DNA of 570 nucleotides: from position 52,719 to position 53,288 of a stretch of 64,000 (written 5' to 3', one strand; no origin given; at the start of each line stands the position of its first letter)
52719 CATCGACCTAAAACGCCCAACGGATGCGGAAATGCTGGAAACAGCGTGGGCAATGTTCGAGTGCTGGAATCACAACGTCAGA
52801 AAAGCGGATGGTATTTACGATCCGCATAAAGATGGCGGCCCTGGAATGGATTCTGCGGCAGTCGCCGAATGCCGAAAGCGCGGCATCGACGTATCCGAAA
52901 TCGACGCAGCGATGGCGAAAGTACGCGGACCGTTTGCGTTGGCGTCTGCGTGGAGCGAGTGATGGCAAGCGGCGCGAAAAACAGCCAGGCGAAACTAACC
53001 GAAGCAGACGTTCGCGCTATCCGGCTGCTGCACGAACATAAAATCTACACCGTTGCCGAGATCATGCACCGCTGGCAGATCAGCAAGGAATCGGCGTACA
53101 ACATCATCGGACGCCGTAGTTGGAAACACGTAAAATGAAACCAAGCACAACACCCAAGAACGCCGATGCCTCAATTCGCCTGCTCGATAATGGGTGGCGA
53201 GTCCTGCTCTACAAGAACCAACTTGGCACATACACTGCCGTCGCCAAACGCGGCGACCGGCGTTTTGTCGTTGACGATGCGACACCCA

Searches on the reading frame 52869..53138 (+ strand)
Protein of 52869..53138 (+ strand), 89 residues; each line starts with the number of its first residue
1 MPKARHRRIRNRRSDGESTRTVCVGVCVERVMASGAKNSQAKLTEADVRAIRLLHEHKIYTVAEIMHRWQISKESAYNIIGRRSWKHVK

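Call 32: search_protein_families(library=pfam, max_evalue=0.01, proteins=[window:52869-53138:+])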
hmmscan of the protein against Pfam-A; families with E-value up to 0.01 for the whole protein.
window:52869-53138:+ (89 aa): 1 family
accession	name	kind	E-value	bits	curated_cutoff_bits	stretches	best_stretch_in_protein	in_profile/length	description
PF02796.21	HTH_7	-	0.0076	16.8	23.8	0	42-77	5-39/45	Helix-turn-helix domain of resolvase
